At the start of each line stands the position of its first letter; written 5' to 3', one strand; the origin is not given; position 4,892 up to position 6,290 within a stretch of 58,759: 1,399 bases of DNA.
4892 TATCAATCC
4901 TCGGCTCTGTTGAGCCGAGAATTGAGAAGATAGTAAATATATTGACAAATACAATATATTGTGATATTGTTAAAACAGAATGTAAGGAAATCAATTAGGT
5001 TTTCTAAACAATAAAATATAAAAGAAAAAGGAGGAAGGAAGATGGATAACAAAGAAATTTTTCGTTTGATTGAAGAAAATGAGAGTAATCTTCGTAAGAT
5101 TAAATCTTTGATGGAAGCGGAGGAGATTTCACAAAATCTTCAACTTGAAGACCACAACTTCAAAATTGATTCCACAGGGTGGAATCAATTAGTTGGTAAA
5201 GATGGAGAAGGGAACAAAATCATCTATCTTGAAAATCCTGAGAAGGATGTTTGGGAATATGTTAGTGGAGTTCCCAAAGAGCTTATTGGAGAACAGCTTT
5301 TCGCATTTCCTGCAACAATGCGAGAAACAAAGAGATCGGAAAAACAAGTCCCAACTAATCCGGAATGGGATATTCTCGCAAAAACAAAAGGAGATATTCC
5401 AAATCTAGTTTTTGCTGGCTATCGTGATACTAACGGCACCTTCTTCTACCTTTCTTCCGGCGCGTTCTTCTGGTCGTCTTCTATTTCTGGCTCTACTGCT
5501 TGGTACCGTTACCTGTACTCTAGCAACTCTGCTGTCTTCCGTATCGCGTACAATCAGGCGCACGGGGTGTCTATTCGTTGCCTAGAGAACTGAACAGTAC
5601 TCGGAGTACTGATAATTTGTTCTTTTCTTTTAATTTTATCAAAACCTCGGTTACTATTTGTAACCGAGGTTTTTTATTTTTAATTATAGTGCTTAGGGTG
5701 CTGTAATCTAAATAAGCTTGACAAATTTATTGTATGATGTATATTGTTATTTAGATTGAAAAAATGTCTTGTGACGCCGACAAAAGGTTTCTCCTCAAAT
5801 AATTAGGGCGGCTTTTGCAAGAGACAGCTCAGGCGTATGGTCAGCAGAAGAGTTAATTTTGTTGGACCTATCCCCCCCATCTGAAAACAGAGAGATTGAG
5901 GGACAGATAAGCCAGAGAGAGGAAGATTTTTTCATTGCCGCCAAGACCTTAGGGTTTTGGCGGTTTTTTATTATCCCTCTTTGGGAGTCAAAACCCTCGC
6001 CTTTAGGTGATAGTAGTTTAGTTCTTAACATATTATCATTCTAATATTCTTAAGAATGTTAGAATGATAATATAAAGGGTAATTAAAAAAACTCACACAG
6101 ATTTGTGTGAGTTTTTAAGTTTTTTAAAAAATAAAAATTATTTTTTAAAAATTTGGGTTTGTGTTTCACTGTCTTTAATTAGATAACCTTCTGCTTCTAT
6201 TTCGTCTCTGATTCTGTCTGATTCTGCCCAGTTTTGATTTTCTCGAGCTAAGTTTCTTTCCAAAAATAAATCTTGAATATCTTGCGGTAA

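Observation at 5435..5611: FISUMP paralog 2: 3-prime end looks like a diversity-generating retroelement variable region, with no RT or TR in the window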

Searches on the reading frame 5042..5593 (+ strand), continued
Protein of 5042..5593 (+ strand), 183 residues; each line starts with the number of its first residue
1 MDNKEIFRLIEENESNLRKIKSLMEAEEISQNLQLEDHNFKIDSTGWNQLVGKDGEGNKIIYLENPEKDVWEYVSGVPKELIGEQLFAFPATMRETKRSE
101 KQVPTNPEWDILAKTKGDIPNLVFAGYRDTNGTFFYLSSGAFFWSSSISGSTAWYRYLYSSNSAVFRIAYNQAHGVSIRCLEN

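Call 75: find_homologous_proteins(query=A3, max_evalue=0.00001)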
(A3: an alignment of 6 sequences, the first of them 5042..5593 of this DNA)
Query A3 (6 sequences) (183 aa, profile of the alignment): 425 proteins with E <= 0.00001 among 1745 candidates; the best 120 are listed.
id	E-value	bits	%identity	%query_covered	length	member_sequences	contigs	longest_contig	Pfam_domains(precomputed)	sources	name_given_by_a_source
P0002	8.4e-83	294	52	91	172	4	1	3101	PF09603.16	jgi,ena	-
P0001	4.5e-81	289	100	100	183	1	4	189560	-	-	-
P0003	5.4e-81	289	47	91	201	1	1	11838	PF09603.16,PF07603.18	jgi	-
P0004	9.3e-80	285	51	84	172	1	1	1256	PF09603.16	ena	-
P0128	1.7e-78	280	52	84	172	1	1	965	PF09603.16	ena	-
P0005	1.5e-77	277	48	89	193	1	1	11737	PF09603.16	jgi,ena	-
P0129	7.4e-77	275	50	91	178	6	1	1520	PF09603.16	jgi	-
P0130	3.0e-76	273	51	85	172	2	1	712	PF09603.16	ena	-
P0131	6.0e-75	269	51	91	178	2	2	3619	PF09603.16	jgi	-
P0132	1.0e-74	268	49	91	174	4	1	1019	PF09603.16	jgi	-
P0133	2.6e-73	264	52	84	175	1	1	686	PF09603.16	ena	-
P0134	4.2e-73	263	50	89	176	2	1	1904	PF09603.16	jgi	-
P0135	5.5e-73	262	51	91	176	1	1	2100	PF09603.16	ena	-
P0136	2.6e-72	260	48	91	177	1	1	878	PF09603.16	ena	-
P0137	1.3e-71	258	49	91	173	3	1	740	PF09603.16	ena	-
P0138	1.3e-70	255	48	93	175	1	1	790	PF09603.16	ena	-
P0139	1.3e-70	255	47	91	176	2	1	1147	PF09603.16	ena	-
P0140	3.5e-70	253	49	91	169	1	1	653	PF09603.16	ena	-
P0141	4.9e-70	253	47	91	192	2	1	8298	PF09603.16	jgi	-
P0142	6.5e-69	249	58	84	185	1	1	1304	PF09603.16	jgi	jgi:hypothetical protein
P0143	9.8e-69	249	47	91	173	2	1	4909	PF09603.16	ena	-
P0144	1.9e-68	248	47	91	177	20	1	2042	PF09603.16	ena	-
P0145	7.7e-68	246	54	80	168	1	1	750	PF09603.16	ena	-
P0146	1.4e-67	245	49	91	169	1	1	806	PF09603.16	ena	-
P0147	2.6e-67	244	51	91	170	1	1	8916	PF09603.16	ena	-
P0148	4.8e-67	243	50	91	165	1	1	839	PF09603.16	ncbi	-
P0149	7.2e-67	243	51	94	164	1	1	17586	PF09603.16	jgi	-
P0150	8.9e-66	239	49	91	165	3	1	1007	PF09603.16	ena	-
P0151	1.0e-65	239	44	91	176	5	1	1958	PF09603.16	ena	-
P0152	1.1e-65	239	48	91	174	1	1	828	PF09603.16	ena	-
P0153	2.9e-65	237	47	91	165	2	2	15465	PF09603.16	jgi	-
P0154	5.6e-65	236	49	92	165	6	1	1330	PF09603.16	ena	-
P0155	7.2e-65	236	51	94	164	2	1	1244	PF09603.16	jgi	-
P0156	7.2e-65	236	45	91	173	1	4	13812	PF09603.16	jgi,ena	-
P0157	8.1e-65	236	48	91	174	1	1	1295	PF09603.16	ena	-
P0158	8.5e-65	236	49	91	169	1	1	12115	PF09603.16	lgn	-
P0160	1.3e-64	235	45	100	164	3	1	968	PF09603.16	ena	-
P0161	2.4e-64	234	44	91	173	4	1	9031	PF09603.16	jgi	-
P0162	3.2e-64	234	44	91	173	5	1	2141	PF09603.16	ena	-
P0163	3.4e-64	234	48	100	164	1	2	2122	PF09603.16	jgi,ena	-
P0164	4.8e-64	233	49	91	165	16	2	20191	PF09603.16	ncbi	-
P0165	5.2e-64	233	50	91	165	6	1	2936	PF09603.16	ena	-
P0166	6.3e-64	233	44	91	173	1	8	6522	PF09603.16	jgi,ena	-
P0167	7.2e-64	233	50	93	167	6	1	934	PF09603.16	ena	-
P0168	6.0e-63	230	47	92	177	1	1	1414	PF09603.16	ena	-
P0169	7.9e-63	229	47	91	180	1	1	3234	PF09603.16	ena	-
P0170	8.8e-63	229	50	91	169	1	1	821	PF09603.16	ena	-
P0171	1.3e-62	229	48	81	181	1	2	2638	PF09603.16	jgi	jgi:hypothetical protein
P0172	1.3e-62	229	48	91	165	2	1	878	PF09603.16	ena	-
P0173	1.7e-62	228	45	91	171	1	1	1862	PF09603.16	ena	-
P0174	1.9e-62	228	45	91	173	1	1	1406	PF09603.16,PF07603.18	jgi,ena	-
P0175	2.7e-62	228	43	91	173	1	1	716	PF09603.16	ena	-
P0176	2.7e-62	228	47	84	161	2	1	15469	PF09603.16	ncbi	ncbi:MAG: hypothetical protein ABIJ84_00410 [bacterium]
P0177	3.6e-62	227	46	100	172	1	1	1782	PF09603.16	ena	-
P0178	4.0e-62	227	47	92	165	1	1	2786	PF09603.16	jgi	-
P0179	5.0e-62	227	44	91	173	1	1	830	PF09603.16,PF07603.18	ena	-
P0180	5.1e-62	227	50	86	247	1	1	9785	PF09603.16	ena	-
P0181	6.7e-62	226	43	100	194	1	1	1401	PF09603.16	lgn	-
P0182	6.9e-62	226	46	89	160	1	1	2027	PF09603.16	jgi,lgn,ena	-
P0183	7.2e-62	226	46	91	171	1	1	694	PF09603.16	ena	-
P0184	7.3e-62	226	45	91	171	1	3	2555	PF09603.16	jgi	-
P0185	1.2e-61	226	48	83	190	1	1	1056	PF09603.16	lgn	-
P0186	1.5e-61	225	48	98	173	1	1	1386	PF09603.16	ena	-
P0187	2.4e-61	225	43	91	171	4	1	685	PF09603.16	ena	-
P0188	3.7e-61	224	47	81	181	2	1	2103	PF09603.16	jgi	jgi:hypothetical protein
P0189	5.0e-61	224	45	81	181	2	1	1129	PF09603.16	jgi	jgi:hypothetical protein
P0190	5.6e-61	223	44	91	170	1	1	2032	PF09603.16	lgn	-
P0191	7.3e-61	223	45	86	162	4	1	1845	PF09603.16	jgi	-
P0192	9.6e-61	223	44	91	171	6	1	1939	PF09603.16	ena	-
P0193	9.7e-61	223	50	81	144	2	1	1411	PF09603.16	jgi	-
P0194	1.0e-60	222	43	91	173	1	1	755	PF09603.16,PF07603.18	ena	-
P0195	1.3e-60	222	46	81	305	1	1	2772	PF09603.16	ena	-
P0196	1.4e-60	222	44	91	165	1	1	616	PF09603.16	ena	-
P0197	1.7e-60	222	49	91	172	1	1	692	PF09603.16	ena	-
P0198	2.0e-60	222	46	91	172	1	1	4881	PF09603.16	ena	-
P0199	4.9e-60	220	46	87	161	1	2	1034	PF09603.16,PF26707.1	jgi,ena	-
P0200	5.2e-60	220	40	91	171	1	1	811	PF09603.16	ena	-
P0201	7.9e-60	220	46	91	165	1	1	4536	PF09603.16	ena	-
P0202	8.6e-60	219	45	93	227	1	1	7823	PF09603.16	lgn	-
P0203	9.8e-60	219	50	85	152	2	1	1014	PF09603.16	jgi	-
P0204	1.7e-59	219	49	84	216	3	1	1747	PF09603.16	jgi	-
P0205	1.8e-59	218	48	85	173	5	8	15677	PF09603.16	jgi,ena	-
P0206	1.9e-59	218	48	90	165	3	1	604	PF09603.16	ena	-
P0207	2.1e-59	218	49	91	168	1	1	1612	PF09603.16,PF07603.18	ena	-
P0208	2.2e-59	218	48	91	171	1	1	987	PF09603.16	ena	-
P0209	2.7e-59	218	46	100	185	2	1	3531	PF09603.16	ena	-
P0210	3.2e-59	218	47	91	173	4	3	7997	PF09603.16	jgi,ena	-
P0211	3.4e-59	218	48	84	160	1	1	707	PF09603.16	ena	-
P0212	3.9e-59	217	39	91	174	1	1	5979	PF09603.16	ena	-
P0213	4.0e-59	217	45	85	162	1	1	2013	PF09603.16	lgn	-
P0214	4.7e-59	217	45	91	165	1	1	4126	PF09603.16,PF07603.18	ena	-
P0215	6.6e-59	217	53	87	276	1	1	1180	PF09603.16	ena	-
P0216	8.6e-59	216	50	91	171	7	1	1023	PF09603.16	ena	-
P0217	8.7e-59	216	49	91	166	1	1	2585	PF09603.16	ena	-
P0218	1.1e-58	216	41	100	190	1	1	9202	PF09603.16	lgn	-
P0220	1.4e-58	215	43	90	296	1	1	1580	PF09603.16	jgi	jgi:hypothetical protein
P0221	1.8e-58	215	48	87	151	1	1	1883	PF09603.16,PF07603.18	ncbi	-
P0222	2.0e-58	215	41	91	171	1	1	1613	PF09603.16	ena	-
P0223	2.2e-58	215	48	81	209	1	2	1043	PF09603.16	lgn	-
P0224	2.4e-58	215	45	85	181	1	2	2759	PF09603.16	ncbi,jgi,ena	-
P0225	2.7e-58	215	49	99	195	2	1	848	PF09603.16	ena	-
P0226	3.0e-58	214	49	83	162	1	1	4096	PF09603.16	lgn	-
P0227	3.2e-58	214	44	98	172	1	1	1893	PF09603.16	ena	-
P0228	5.6e-58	214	43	91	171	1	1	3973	PF09603.16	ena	-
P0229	6.1e-58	213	50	83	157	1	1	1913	PF09603.16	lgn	-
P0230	7.4e-58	213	50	81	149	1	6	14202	PF09603.16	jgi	jgi:hypothetical protein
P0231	9.4e-58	213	45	99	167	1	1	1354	PF09603.16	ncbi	-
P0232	1.5e-57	212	43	98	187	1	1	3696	PF09603.16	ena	-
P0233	1.6e-57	212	50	83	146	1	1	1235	PF09603.16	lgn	-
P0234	1.7e-57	212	47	91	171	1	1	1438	PF09603.16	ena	-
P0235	1.7e-57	212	45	99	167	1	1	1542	PF09603.16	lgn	-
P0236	2.7e-57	211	53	82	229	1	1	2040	PF09603.16,PF07603.18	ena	-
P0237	2.9e-57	211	45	92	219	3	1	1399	PF09603.16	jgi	-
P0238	3.5e-57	211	47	98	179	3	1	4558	PF09603.16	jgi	jgi:hypothetical protein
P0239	3.9e-57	211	48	92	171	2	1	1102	PF09603.16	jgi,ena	jgi:hypothetical protein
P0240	4.0e-57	211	45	84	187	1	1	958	PF09603.16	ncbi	-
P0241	4.0e-57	211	45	100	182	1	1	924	PF09603.16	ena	-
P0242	4.3e-57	211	46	86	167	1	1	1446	PF09603.16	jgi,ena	-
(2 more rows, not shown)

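Call 78: list_cluster_members(proteins=[P0164, P0144])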
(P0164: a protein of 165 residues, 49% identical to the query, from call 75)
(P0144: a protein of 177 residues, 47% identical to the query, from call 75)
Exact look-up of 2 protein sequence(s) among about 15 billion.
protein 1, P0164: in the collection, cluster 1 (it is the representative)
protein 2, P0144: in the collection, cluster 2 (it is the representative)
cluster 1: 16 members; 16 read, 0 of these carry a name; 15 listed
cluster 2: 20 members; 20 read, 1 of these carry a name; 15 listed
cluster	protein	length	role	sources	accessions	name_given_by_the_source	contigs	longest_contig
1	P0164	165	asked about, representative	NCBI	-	-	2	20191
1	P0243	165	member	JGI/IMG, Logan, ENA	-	-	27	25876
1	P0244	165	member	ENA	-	-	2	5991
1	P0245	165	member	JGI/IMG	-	-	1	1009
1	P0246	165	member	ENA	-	-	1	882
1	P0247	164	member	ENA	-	-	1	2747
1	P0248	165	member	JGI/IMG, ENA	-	-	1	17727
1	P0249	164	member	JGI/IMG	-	-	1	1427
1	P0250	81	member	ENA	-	-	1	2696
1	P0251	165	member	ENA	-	-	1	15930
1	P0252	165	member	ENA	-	-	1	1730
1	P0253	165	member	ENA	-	-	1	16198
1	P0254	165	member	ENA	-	-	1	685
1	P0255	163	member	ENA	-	-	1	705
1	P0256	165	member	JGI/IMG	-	-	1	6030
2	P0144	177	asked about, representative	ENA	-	-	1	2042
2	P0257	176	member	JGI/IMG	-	uncharacterized protein (TIGR02145 family)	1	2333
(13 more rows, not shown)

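Call 81: find_encoding_contigs(protein=P0255, flank=5000, max_places=4)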
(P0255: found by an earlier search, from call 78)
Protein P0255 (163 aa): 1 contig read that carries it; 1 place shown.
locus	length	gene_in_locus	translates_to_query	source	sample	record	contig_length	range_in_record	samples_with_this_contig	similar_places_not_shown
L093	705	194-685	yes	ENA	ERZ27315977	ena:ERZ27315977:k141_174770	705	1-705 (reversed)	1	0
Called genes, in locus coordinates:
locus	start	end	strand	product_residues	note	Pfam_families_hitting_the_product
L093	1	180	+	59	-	?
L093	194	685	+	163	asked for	-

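Call 83: predict_structure(alignment_id=A5)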
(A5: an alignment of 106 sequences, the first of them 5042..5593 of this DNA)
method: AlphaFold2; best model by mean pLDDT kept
length: 183 residues; sequences in the alignment: 106
mean_pLDDT: 93.1   pTM: 0.81
mean pLDDT of the five models: 93.1, 92.9, 91.6, 91.5, 89.9
residues with pLDDT >= 90: 150; 70-90: 23; 50-70: 10; < 50: 0
segments of 3 or more residues with pLDDT < 50: none
pLDDT, mean of each block of 10 residues (from residue 1): 79 83 67 92 98 96 98 98 98 98 95 94 97 97 97 96 94 98 90
secondary structure, 60 per line:
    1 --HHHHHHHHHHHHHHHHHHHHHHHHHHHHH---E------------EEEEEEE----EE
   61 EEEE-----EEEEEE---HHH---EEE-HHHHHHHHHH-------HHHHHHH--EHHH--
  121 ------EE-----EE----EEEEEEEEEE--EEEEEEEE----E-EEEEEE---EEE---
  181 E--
elements in order: H3-31 E48-54 E59-64 E70-75 E85-87 H89-98 H106-112 E140-149 E152-159 E166-171 E175-177

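Call 86: fold_search(model_id=the predicted structure, library=pdb)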
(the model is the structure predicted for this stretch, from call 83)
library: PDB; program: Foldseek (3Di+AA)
matches with E <= 10: 197; with E <= 0.001: 0
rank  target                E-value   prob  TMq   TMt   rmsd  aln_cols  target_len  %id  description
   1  9n9q_G                5.2e-01  0.05  0.14  0.03  17.3       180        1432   11  Cryo-EM structure of the RNA-guided transcription complex (released 2025-12-24)
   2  7dmo_C                5.8e-01  0.05  0.15  0.09  16.7       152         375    8  Crystal structures of two pericyclases catalyzing [4+2] cycloadditions (released 2021-10-06)
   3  6y2r_A                8.6e-01  0.06  0.16  0.09  20.1       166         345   10  Escherichia coli R255A RnlA endoribonuclease (single alanine mutant of RnlA) (released 2021-05-12)
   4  7dmo_F                1.0e+00  0.03  0.14  0.09  16.7       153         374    8  Crystal structures of two pericyclases catalyzing [4+2] cycloadditions (released 2021-10-06)
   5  6y2r_B                1.1e+00  0.03  0.12  0.09  21.4       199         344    6  Escherichia coli R255A RnlA endoribonuclease (single alanine mutant of RnlA) (released 2021-05-12)
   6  7x0q_A                1.1e+00  0.02  0.12  0.08  14.0       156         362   10  Crystal structure of ATPase Clo1313_2554 from Clostridium thermocellum (released 2022-09-14)
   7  1dtt_A                1.1e+00  0.02  0.12  0.05  20.8       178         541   10  CRYSTAL STRUCTURE OF HIV-1 REVERSE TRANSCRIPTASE IN COMPLEX WITH PETT-2 (PETT130A94) (released 2000-04-02)
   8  2n7p_MODEL_1_A        1.2e+00  0.03  0.11  0.17  14.7       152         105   10  Solution structure of PDZ domain (released 2015-10-07)
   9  7paw_B                1.2e+00  0.02  0.12  0.08  13.6       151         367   11  MALT1 in complex with compound 1 (released 2021-11-17)
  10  6y2s_A                1.5e+00  0.04  0.16  0.09  22.6       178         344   11  Escherichia coli R318A RnlA endoribonuclease (single alanine mutant of RnlA) (released 2021-03-31)
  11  7dmo_B                1.5e+00  0.03  0.15  0.09  16.6       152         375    9  Crystal structures of two pericyclases catalyzing [4+2] cycloadditions (released 2021-10-06)
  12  6utx_DDD              2.0e+00  0.02  0.14  0.03  17.2       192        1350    8  E. coli sigma-S transcription initiation complex with an empty bubble ("Old" crystal) (released 2020-08-26)
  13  6bc1_C                2.2e+00  0.02  0.12  0.14  13.6       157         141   12  A Complex between PH Domain of p190RhoGEF and Activated Rac1 Bound to a GTP Analog (released 2017-12-13)
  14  7e5u_C                2.2e+00  0.02  0.14  0.09  16.9       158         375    7  Crystal structure of Phm7 (released 2021-06-30)
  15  3eox                  2.2e+00  0.01  0.11  0.07  19.7       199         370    8  High quality structure of cleaved PAI-1-stab (released 2009-02-17)
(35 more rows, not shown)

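Call 88: search_protein_families(library=pfam, alignment_id=A5, max_evalue=0.01)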
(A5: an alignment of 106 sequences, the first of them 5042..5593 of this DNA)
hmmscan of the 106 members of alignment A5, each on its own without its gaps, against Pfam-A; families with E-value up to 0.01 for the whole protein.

A. member 1, window:5042-5593:+ (183 aa): 1 family
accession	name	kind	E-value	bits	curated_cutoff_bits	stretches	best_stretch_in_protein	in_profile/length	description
PF09603.15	Fib_succ_major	-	0.00029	21.6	33.9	1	120-181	125-186/187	Fibrobacter succinogenes major domain (Fib_succ_major)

B. families by the number of members that match (of 106 scanned): 6 families
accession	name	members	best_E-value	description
PF09603.15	Fib_succ_major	106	4.4e-11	Fibrobacter succinogenes major domain (Fib_succ_major)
PF07603.17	Lcl_C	49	2.2e-06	Lcl C-terminal domain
PF14870.12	PSII_BNR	1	0.0003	Photosynthesis system II assembly factor YCF48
PF05791.16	Bacillus_HBL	1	0.004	Bacillus haemolytic enterotoxin (HBL)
PF03366.22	YEATS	1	0.0069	YEATS family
PF13314.11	DUF4083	1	0.0091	Domain of unknown function (DUF4083)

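Call 89: fold_search(model_id=the predicted structure, library=viral)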
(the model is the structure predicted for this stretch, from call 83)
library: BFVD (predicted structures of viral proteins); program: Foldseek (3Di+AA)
matches with E <= 10: 524; with E <= 0.001: 1
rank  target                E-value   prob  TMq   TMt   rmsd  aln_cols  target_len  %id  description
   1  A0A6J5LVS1            2.4e-04  1.00  0.48  0.11   4.2       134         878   24  Fibrobacter succinogenes major paralogous domain [uncultured Caudovirales phage]
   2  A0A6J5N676            4.9e-03  1.00  0.42  0.22  14.3       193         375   14  Fibrobacter succinogenes major paralogous domain [uncultured Caudovirales phage]
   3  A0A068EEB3            1.3e-01  0.75  0.35  0.32  19.0       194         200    9  C-type lectin family protein [Pigeonpox virus]
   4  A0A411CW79            3.5e-01  0.06  0.13  0.08  21.4       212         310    8  (no name in the UniProt tables at hand)
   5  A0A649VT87            4.1e-01  0.47  0.17  0.30   9.1        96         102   18  Uncharacterized protein [Mycobacterium phage Brownie5]
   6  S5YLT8                5.1e-01  0.10  0.19  0.23  12.2       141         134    8  Uncharacterized protein [Mycobacterium phage Dylan]
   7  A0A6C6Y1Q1            6.4e-01  0.07  0.16  0.16  21.7       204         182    8  Uncharacterized protein [Escherichia phage nataliec]
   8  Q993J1                6.8e-01  0.15  0.14  0.07  25.1        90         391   13  ORF19 [callitrichine gammaherpesvirus 3]
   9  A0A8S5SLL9            6.8e-01  0.08  0.18  0.17  22.2       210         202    8  Uncharacterized protein [Siphoviridae sp. ctrCN24]
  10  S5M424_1              7.1e-01  0.12  0.15  0.04  16.8       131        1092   18  Tapemeasure protein [Bacillus phage Basilisk]
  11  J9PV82                7.1e-01  0.06  0.16  0.18  12.9       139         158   16  Uncharacterized protein [Bacillus phage BCD7]
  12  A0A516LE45            7.5e-01  0.11  0.12  0.21  11.6        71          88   15  (no name in the UniProt tables at hand)
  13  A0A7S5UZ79            8.0e-01  0.20  0.16  0.33   8.2        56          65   18  (no name in the UniProt tables at hand)
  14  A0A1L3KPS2            8.0e-01  0.02  0.13  0.04  19.6       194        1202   12  Putative glycoprotein [Hubei orthoptera virus 2]
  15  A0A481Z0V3            8.4e-01  0.10  0.15  0.21  11.0        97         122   18  Uncharacterized protein [Mimivirus LCMiAC02]
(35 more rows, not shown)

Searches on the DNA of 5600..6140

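Call 95: search_rna_families(source=window, start=5600, end=6140, threshold=evalue, max_evalue=1)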
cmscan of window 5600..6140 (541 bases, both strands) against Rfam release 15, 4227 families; matches with E-value up to 1: 13.
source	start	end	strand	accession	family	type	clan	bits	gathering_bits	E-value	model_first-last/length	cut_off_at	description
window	5600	5684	+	RF00557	L10_leader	Cis-reg; leader;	-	25.4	44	0.042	58-138/138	5'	Ribosomal protein L10 leader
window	6031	6072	+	RF03604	mir-5728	Gene; miRNA;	-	23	100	0.067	1-84/84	no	mir-5728 microRNA precursor family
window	5642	5672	-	RF04205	MIR2606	Gene; miRNA;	-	22.1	139.7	0.87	1-165/165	no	MIR2606 microRNA precursor family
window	5610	5674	+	RF02701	PsrR1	Gene; sRNA;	-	22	42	0.09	32-79/79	no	Photosynthesis regulatory RNA1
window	6030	6075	+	RF04130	MIR7996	Gene; miRNA;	-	21.1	119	0.23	1-190/190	no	MIR7996 microRNA precursor family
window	6031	6072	-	RF03604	mir-5728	Gene; miRNA;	-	20.7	100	0.27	1-84/84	no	mir-5728 microRNA precursor family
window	5638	5740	-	RF00514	His_leader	Cis-reg; leader;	-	20.2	49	0.59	1-126/126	no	Histidine operon leader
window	6032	6071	+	RF04202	MIR5380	Gene; miRNA;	-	19.9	150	0.28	1-137/137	no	MIR5380 microRNA precursor family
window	5600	5681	+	RF00558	L20_leader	Cis-reg; leader;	-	19.7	58.7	0.22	25-127/127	5'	Ribosomal protein L20 leader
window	6027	6076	-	RF03664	MIR6288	Gene; miRNA;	-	19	74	0.52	1-92/92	no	MIR6288 microRNA precursor family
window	6056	6125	+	RF02063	STnc350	Gene; sRNA;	-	18.9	60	0.63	1-68/68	no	Salmonella enterica sRNA STnc350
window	5868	5924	+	RF01762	whalefall-1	Gene; sRNA;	-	14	37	0.98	1-56/56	no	Whalefall-1 RNA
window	6036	6066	+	RF00229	IRES_Picorna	Cis-reg; IRES;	-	11.8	33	0.72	197-227/252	no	Picornavirus internal ribosome entry site (IRES)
